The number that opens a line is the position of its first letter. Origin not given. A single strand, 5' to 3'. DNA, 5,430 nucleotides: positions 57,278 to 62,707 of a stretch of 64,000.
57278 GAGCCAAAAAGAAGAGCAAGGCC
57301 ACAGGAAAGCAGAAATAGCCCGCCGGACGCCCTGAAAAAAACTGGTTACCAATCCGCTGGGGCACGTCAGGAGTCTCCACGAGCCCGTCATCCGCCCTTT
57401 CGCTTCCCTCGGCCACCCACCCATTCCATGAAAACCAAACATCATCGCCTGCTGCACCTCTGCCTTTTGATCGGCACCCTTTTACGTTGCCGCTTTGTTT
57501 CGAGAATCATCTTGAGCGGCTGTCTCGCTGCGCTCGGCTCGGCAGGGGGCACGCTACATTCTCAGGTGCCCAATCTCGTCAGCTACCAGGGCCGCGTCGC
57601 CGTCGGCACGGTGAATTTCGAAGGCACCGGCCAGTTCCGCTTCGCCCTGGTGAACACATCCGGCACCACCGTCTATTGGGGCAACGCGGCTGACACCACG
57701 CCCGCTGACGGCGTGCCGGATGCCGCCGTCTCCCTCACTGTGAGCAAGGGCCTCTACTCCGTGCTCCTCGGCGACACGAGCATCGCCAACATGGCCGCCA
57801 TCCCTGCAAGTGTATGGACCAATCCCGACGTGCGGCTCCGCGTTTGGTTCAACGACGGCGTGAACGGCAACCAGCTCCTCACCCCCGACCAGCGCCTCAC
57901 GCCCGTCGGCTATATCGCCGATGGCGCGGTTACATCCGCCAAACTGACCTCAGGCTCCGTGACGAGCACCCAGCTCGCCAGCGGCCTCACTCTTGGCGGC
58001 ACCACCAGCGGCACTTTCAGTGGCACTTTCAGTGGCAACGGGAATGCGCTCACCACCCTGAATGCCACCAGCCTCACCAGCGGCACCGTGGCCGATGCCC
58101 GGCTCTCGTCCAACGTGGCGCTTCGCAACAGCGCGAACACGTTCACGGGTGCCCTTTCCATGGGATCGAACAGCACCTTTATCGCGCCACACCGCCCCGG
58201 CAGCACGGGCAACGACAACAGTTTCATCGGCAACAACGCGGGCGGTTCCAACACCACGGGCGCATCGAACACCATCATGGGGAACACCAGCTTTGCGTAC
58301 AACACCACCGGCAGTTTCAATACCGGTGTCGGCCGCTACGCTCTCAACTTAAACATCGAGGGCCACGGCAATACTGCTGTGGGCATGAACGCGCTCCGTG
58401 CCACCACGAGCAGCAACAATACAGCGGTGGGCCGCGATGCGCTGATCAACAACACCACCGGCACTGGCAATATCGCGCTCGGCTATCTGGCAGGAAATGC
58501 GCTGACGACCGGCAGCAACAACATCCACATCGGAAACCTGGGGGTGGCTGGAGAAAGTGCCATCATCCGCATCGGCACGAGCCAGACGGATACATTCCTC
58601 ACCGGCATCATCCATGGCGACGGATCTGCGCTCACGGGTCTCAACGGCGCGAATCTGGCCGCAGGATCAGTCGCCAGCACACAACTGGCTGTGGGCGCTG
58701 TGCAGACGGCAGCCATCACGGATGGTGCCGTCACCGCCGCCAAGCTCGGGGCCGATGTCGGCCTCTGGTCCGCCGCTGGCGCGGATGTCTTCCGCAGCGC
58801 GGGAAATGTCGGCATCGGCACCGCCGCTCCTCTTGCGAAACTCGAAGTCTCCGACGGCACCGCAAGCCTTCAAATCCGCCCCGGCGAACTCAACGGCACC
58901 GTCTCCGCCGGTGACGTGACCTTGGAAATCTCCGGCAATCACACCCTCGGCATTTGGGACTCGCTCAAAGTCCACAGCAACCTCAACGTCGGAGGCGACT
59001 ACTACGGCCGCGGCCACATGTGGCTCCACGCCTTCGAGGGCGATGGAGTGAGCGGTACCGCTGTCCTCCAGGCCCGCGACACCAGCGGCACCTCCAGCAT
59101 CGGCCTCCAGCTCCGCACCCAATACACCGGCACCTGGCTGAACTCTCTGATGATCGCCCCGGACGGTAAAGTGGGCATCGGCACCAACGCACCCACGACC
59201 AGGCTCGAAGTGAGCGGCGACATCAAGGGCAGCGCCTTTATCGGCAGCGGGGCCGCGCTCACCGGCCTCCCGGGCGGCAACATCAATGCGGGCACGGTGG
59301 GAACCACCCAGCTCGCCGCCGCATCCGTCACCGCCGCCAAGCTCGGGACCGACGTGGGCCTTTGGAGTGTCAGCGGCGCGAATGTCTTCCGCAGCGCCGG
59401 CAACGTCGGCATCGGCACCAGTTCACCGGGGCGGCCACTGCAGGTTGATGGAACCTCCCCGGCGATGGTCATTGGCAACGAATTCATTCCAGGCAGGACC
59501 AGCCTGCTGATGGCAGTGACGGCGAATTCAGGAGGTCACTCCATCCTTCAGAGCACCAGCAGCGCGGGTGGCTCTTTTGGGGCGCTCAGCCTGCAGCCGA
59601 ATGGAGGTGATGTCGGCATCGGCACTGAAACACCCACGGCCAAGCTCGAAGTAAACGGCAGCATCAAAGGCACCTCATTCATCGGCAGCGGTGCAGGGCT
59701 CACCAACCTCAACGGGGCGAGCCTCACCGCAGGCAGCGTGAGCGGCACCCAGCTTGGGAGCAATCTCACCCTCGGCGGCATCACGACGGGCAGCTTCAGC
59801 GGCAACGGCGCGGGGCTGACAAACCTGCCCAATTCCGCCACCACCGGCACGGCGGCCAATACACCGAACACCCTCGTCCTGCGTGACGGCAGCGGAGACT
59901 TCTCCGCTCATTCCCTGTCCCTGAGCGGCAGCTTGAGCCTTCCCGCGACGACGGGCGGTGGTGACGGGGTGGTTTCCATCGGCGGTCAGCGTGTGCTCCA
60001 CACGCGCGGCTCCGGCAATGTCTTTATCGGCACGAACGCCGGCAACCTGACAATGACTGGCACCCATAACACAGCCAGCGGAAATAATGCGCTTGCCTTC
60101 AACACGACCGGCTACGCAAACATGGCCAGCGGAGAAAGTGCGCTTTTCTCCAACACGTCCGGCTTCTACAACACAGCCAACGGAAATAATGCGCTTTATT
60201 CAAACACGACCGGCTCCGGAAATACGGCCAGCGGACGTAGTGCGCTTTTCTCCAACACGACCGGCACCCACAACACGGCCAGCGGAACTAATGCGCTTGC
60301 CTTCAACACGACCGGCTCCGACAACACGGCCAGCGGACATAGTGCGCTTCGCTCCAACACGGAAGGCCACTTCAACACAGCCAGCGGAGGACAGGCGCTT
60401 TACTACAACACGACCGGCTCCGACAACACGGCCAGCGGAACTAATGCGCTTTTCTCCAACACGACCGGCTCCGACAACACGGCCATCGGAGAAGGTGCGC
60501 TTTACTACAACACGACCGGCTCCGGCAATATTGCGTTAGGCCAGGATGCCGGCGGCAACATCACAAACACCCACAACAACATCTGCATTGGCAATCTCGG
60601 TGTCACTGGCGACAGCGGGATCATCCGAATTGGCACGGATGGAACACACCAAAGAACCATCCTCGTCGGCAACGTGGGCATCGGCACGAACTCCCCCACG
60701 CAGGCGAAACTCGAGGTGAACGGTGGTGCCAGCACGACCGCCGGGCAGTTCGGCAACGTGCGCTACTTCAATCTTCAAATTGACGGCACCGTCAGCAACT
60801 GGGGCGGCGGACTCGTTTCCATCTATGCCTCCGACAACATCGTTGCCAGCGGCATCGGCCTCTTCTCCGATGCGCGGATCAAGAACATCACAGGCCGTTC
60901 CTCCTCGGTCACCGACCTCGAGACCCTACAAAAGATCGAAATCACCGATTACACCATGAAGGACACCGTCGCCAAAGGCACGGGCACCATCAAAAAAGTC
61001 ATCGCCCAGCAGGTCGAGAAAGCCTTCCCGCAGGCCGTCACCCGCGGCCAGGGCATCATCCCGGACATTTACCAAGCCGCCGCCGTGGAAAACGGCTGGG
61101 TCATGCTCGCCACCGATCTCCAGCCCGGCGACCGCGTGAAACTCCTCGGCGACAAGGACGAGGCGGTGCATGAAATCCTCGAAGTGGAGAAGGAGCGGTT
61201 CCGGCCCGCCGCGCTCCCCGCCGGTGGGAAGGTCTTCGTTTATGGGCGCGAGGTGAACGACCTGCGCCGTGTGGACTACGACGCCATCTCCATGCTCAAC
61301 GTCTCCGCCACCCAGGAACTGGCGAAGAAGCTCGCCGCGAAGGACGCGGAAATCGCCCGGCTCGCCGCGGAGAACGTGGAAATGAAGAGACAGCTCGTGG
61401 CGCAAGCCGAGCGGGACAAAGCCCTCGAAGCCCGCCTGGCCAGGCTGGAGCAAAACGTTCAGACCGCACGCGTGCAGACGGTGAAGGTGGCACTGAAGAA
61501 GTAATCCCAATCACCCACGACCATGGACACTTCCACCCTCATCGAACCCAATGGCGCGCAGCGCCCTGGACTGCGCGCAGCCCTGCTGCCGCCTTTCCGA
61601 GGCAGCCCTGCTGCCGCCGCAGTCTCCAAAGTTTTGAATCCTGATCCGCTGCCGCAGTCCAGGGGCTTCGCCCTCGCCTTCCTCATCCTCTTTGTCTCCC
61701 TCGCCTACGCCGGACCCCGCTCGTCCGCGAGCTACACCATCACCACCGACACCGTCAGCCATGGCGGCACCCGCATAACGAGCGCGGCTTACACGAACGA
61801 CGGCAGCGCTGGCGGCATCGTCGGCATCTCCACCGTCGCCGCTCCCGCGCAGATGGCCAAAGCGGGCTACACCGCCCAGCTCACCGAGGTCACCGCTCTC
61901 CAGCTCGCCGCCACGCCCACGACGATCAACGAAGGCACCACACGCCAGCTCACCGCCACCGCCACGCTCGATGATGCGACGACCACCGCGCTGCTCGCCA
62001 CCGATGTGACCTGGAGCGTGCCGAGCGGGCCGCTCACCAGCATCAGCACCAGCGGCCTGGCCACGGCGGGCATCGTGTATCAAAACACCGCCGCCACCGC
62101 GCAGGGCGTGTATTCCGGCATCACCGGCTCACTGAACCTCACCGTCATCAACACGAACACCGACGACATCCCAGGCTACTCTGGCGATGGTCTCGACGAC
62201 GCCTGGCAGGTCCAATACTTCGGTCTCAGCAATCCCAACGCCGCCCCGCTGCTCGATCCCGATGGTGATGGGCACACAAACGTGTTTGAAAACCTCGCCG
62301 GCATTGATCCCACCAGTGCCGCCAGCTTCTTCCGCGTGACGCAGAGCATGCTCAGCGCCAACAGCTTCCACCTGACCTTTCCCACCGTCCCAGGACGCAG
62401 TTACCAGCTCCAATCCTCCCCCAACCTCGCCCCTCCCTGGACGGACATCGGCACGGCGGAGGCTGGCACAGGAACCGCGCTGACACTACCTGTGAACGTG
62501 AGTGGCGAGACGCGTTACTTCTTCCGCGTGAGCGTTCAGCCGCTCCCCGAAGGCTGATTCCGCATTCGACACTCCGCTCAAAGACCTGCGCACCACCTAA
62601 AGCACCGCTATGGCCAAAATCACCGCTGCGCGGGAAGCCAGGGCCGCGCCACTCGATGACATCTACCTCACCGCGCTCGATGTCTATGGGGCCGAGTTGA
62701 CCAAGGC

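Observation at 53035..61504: ECF-kinase module 2: three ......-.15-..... promoters including one before the kinase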

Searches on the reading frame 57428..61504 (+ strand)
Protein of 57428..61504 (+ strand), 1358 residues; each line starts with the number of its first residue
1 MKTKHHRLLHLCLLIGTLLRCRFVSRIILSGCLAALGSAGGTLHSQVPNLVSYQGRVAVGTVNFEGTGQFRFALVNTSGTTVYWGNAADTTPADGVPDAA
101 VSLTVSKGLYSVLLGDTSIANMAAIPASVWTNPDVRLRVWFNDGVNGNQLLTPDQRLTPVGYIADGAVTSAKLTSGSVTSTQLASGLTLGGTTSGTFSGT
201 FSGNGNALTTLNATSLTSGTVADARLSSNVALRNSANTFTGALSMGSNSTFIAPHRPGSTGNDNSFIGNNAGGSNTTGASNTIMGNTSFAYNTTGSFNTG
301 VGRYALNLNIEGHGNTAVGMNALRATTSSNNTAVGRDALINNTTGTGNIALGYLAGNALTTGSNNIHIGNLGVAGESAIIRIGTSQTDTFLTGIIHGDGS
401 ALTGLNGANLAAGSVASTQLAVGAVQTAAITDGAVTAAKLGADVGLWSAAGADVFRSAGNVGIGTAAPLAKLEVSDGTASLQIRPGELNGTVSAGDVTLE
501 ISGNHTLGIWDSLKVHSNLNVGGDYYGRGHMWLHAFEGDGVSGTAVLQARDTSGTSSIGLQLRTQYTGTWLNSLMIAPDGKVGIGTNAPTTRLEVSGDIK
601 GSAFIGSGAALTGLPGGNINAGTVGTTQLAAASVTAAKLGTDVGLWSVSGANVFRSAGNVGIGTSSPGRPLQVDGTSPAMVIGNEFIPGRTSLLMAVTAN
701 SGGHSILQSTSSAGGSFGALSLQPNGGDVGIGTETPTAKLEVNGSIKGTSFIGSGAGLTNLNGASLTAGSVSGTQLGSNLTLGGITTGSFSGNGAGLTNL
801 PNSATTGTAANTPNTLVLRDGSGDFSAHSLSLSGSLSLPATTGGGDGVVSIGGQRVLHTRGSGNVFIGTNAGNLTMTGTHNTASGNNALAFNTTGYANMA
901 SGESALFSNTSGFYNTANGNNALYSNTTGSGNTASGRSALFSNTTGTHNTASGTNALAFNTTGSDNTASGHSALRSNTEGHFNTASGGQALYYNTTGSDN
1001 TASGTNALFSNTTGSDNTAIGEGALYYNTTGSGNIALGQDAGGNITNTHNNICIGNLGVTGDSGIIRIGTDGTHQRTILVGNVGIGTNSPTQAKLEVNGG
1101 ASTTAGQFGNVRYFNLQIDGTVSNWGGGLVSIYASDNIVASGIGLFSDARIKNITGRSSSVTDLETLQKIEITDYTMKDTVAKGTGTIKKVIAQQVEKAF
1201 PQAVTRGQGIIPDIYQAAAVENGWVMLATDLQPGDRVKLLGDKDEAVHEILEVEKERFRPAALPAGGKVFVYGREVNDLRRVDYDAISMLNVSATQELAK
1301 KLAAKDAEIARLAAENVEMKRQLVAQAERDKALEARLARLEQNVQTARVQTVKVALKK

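Call 8: search_protein_families(library=pfam, proteins=[window:57428-61504:+], max_evalue=0.01)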
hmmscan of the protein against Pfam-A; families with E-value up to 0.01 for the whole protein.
window:57428-61504:+ (1358 aa): 1 family
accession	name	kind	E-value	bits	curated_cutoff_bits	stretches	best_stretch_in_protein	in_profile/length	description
PF13884.11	Peptidase_S74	-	5e-05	24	22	1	1147-1205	1-58/58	Chaperone of endosialidase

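Call 9: search_protein_families(library=ncbifam, proteins=[window:57428-61504:+], max_evalue=0.01)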
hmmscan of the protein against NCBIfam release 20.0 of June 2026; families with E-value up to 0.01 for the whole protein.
window:57428-61504:+ (1358 aa): 0 families

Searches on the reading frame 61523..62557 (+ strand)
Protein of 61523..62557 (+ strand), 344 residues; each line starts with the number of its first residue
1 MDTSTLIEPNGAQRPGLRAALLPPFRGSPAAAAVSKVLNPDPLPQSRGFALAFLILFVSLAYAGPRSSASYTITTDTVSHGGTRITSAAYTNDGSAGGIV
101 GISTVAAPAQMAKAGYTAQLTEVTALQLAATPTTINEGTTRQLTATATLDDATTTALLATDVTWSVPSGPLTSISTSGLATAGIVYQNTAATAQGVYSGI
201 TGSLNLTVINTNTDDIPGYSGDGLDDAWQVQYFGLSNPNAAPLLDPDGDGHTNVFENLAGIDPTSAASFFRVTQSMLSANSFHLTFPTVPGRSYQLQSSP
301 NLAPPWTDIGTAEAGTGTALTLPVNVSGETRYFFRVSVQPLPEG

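Call 8: search_protein_families(library=pfam, proteins=[window:61523-62557:+], max_evalue=0.01)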
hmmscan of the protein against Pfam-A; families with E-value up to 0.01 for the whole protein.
window:61523-62557:+ (344 aa): 0 families

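Call 9: search_protein_families(library=ncbifam, proteins=[window:61523-62557:+], max_evalue=0.01)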
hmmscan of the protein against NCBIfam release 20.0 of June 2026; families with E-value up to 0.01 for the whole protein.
window:61523-62557:+ (344 aa): 1 family
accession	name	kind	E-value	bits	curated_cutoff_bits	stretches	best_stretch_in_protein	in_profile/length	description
NF058579.1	CPR_pilus_PamT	equivalog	0.0025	17.3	240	1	51-146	12-106/241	CPR-type pilus protein PamT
